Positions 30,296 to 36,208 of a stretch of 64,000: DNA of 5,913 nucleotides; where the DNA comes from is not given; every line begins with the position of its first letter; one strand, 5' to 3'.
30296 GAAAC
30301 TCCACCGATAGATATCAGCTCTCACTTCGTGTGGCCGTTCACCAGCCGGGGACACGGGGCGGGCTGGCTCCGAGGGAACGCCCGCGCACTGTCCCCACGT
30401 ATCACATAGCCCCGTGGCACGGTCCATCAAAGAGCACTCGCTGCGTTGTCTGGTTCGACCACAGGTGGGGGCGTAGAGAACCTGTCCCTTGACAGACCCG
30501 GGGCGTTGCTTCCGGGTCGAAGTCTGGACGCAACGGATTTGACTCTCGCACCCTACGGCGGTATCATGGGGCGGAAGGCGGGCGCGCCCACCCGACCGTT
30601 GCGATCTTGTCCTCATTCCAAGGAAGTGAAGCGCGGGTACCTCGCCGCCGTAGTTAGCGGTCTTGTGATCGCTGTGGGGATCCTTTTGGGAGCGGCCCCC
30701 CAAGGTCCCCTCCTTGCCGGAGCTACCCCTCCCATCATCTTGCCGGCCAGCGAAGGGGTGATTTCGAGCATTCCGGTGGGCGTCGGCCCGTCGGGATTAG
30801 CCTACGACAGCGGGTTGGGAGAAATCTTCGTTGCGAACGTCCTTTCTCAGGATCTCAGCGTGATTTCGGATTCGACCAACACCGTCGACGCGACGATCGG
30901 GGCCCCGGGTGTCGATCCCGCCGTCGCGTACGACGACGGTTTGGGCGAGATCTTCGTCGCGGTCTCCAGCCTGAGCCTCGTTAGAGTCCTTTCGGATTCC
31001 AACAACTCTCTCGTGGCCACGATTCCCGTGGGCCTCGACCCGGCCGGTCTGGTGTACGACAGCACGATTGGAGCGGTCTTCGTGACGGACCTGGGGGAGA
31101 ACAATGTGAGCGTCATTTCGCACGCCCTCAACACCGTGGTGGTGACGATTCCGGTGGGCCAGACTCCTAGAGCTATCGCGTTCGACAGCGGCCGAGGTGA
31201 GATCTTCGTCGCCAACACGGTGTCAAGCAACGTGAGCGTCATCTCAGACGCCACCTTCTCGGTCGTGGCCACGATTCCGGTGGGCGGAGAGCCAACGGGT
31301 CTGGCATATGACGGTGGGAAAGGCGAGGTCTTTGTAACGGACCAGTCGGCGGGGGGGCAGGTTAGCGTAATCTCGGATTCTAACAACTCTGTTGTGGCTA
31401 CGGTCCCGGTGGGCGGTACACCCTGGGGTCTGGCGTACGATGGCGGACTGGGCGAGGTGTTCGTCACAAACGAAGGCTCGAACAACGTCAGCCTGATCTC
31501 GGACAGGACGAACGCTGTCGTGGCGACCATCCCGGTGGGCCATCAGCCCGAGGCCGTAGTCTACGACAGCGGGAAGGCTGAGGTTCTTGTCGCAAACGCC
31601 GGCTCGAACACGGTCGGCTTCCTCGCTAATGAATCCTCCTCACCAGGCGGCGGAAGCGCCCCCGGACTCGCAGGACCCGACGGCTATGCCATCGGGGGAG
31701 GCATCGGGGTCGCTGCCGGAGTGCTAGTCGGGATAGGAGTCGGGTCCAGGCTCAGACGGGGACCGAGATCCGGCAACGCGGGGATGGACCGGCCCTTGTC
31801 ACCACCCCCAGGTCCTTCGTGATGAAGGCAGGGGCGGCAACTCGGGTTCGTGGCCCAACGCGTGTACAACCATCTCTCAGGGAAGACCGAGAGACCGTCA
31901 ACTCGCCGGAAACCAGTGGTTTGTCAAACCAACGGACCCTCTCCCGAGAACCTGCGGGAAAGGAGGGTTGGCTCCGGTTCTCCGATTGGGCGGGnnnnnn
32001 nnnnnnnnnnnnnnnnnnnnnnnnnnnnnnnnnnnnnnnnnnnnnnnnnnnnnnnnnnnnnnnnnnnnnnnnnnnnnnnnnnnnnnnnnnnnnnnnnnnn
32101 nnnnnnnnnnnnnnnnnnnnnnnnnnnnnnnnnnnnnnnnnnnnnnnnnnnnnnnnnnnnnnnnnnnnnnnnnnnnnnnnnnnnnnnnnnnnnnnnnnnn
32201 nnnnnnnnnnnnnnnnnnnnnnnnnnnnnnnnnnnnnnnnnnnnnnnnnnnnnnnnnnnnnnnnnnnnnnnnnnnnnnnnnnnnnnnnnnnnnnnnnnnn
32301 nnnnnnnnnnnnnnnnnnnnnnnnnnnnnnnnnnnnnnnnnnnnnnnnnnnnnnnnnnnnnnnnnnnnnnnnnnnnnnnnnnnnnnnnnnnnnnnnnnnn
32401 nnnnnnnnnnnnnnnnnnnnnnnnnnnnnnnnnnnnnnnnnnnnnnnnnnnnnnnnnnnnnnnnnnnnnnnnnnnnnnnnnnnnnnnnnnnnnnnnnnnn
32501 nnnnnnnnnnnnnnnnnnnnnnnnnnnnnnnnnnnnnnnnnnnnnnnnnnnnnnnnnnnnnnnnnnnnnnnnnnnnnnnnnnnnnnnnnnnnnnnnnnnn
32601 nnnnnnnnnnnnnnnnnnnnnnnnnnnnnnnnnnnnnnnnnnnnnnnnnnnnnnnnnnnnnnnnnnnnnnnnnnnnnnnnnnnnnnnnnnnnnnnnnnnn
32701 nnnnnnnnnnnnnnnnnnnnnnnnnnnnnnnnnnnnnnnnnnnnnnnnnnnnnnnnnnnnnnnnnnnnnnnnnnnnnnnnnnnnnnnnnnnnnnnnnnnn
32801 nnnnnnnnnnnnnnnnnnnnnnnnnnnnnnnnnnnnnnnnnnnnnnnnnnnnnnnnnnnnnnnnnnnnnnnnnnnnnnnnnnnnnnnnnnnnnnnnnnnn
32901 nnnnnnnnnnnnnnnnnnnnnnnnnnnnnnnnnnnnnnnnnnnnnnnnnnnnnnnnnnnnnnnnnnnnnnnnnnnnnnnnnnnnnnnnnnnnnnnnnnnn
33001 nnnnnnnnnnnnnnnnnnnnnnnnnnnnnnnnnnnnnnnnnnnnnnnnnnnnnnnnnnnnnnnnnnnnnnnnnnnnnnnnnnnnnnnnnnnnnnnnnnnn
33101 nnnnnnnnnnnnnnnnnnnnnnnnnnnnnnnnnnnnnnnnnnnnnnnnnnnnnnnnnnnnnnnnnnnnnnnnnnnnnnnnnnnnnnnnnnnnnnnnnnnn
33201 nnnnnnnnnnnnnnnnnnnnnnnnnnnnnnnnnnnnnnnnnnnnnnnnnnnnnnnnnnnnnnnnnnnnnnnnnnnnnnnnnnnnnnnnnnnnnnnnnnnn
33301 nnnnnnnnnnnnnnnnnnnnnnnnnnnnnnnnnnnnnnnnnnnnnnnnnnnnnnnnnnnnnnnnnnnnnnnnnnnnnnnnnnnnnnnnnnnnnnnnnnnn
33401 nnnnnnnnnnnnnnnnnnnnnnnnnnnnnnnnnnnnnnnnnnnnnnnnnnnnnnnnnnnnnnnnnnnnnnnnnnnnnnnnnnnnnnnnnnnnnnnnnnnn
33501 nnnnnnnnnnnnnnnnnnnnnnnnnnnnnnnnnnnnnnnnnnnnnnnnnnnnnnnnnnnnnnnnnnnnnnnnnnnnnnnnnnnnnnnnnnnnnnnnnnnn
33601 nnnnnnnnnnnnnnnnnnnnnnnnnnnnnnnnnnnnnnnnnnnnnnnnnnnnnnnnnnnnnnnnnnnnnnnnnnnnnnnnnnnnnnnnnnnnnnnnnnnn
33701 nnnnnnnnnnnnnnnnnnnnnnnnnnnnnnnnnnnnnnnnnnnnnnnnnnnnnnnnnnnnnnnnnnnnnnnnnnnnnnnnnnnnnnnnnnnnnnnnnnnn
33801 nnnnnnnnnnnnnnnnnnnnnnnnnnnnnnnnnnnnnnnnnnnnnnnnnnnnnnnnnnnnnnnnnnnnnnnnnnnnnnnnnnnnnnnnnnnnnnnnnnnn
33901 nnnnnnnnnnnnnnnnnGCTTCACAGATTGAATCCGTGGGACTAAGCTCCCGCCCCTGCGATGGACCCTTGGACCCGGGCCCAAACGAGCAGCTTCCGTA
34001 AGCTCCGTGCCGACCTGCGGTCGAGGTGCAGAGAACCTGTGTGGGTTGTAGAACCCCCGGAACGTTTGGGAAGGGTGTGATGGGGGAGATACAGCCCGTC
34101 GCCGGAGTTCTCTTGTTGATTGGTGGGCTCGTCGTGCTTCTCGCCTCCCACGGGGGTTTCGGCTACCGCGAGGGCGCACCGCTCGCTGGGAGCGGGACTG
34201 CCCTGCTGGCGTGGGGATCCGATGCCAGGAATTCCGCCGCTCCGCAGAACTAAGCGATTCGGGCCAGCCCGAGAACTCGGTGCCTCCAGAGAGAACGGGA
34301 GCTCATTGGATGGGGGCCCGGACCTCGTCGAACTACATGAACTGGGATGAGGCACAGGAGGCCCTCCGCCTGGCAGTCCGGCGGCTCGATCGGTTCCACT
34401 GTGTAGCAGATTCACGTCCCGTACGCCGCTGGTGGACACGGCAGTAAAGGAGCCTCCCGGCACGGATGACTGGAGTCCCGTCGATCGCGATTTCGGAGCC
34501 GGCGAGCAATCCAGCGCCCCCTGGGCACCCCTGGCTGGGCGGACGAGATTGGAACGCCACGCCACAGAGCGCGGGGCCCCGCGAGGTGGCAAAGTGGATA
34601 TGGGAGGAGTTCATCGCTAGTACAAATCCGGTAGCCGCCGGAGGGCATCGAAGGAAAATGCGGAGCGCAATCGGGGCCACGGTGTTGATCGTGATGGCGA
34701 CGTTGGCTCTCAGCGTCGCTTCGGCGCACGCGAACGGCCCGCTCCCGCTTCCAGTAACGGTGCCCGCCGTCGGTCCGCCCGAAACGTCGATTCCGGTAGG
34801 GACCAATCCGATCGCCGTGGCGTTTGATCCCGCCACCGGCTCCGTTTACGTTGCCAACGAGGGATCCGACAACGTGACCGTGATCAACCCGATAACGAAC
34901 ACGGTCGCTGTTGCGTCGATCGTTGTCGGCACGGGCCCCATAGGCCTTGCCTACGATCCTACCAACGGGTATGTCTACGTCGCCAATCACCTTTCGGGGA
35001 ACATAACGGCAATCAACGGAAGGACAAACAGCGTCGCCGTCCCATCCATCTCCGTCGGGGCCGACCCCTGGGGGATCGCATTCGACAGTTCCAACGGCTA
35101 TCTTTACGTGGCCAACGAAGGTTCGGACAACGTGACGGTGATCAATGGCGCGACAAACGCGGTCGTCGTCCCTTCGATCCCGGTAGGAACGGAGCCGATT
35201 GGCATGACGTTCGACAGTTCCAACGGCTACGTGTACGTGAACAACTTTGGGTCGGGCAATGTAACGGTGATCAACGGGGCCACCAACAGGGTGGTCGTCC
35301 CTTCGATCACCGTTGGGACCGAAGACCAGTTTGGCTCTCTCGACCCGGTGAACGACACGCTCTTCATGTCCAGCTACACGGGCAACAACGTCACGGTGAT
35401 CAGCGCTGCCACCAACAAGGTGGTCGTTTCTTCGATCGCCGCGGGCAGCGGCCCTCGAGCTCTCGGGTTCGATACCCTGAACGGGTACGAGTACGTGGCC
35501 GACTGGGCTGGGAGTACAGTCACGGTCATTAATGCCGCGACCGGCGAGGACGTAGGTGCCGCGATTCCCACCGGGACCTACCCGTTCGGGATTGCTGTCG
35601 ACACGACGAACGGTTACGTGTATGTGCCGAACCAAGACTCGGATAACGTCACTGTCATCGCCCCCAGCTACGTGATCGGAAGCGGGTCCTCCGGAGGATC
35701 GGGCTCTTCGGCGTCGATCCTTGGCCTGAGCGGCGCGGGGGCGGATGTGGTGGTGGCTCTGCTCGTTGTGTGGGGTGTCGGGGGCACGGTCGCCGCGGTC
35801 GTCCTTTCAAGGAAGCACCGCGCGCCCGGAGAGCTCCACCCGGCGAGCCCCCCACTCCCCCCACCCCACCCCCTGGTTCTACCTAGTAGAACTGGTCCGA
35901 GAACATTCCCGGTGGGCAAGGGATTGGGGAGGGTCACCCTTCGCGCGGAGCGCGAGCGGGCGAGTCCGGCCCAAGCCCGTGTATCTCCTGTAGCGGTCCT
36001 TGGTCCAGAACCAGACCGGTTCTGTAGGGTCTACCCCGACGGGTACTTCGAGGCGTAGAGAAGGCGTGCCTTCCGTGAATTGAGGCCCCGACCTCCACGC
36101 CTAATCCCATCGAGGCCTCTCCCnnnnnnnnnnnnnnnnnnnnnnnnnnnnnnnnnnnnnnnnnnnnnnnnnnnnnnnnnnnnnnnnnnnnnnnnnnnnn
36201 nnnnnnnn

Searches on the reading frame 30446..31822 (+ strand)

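Call 55: search_protein_families(library=pfam, max_evalue=0.001, proteins=[window:30446-31822:+])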
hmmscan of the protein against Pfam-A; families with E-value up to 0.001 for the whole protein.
window:30446-31822:+ (458 aa): 1 family
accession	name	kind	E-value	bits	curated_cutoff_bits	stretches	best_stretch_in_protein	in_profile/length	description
PF21783.3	YNCE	-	1.1e-08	35.2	27.1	0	245-329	248-331/339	YNCE-like beta-propeller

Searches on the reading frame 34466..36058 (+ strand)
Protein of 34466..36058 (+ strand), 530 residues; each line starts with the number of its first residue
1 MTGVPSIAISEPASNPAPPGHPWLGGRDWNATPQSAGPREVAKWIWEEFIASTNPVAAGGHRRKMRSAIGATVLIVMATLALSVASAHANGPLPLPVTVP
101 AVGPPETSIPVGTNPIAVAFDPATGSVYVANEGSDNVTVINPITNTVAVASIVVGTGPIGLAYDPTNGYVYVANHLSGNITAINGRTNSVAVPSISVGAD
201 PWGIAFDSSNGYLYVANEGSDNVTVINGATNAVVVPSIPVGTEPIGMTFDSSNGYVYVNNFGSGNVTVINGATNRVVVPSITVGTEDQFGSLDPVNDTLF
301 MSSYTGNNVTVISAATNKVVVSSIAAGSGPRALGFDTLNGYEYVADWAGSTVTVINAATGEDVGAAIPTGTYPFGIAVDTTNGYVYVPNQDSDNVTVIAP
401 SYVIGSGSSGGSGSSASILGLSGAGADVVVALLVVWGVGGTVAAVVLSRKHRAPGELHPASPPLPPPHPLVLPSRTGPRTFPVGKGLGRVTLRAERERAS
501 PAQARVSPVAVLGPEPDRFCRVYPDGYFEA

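Call 55: search_protein_families(library=pfam, max_evalue=0.001, proteins=[window:34466-36058:+])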
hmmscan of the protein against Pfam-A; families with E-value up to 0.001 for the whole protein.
window:34466-36058:+ (530 aa): 3 families
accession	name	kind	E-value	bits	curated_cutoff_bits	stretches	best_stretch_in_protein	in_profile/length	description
PF10282.15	Lactonase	-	3.8e-15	56.4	21.7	0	368-399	287-319/344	Lactonase, 7-bladed beta-propeller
PF21783.3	YNCE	-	1.3e-08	35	27.1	1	111-376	28-289/339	YNCE-like beta-propeller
PF01436.27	NHL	-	5.2e-06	26.7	20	0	200-220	3-22/28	NHL repeat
